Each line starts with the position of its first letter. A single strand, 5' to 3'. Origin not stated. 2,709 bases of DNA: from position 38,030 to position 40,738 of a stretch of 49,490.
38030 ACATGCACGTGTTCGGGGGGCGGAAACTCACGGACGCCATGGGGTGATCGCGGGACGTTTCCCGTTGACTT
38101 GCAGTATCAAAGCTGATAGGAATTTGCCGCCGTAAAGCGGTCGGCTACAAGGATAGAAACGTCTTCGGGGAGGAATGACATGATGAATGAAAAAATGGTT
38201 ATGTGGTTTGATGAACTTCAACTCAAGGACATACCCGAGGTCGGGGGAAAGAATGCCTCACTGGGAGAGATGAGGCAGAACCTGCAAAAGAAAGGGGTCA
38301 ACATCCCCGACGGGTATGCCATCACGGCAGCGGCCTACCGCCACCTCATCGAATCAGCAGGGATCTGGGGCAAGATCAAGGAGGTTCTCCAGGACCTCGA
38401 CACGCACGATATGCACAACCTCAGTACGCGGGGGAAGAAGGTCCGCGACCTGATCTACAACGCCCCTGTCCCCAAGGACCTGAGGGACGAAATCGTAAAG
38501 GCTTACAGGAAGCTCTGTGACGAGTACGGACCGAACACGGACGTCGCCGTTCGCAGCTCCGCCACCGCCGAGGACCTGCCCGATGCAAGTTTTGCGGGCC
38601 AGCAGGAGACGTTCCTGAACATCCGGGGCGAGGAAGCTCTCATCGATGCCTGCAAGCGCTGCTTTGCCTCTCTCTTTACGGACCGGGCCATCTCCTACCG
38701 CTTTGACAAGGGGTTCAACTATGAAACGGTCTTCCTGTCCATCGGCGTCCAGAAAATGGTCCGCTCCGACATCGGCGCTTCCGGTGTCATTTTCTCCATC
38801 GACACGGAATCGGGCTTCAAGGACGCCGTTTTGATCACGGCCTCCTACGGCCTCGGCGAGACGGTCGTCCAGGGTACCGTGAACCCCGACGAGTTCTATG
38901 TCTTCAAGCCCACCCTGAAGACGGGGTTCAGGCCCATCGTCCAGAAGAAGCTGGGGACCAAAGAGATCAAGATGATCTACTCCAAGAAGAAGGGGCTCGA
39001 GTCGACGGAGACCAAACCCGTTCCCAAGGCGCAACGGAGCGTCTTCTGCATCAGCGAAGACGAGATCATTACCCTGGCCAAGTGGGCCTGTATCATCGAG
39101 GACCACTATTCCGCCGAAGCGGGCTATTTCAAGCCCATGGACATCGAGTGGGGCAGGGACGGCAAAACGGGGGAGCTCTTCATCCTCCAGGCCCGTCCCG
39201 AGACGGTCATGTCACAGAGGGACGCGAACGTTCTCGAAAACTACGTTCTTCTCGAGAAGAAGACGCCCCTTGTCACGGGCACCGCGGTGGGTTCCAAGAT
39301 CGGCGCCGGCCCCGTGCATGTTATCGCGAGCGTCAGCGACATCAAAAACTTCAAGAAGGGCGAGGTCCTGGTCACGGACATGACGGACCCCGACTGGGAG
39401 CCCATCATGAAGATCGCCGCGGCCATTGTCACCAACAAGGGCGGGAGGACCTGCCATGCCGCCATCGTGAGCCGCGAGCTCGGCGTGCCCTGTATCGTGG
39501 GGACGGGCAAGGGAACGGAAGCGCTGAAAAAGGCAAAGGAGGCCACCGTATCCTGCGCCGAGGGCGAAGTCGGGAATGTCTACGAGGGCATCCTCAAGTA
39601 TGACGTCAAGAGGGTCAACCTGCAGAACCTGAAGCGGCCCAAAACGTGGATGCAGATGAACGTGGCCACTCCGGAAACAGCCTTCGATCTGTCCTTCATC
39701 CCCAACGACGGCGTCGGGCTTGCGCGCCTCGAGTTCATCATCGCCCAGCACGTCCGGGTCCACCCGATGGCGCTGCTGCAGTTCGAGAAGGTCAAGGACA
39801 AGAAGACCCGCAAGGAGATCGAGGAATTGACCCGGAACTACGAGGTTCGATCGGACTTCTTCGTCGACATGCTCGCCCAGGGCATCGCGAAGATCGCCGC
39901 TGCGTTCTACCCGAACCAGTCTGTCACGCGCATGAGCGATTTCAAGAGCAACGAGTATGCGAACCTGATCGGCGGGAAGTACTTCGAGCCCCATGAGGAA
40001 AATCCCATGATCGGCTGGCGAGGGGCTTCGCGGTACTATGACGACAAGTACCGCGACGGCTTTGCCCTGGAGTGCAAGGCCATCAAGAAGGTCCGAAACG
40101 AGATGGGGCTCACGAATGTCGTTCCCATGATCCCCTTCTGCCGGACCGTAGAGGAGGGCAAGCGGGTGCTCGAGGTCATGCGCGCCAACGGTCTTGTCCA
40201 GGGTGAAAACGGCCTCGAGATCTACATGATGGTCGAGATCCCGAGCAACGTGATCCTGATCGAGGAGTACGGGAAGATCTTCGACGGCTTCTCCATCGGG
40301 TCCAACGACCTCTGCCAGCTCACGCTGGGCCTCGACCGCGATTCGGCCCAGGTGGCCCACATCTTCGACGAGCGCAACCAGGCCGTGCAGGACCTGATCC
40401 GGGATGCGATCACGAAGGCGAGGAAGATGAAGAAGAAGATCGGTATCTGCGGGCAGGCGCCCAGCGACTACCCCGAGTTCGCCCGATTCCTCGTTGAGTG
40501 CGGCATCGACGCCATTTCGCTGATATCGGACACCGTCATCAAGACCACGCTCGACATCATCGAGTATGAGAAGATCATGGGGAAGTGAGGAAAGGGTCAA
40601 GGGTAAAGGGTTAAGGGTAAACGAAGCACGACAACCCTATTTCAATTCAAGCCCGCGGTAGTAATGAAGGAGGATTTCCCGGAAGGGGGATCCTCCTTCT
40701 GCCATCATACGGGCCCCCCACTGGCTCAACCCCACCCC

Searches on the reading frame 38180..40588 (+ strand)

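Call 41: search_protein_families(library=pfam, proteins=[window:38180-40588:+], max_evalue=0.00001)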
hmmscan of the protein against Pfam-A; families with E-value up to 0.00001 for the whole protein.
window:38180-40588:+ (802 aa): 3 families
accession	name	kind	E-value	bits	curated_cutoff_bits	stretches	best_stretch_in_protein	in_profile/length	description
PF01326.24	PPDK_N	-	5e-121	404.4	27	1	19-349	2-317/328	Pyruvate phosphate dikinase, AMP/ATP-binding domain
PF02896.24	PEP-utilizers_C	-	4.5e-55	187.3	22.8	1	488-790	19-285/293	PEP-utilising enzyme, PEP-binding domain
PF00391.29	PEP-utilizers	-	1.6e-24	85.7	23.1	1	391-462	1-72/72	PEP-utilising enzyme, mobile domain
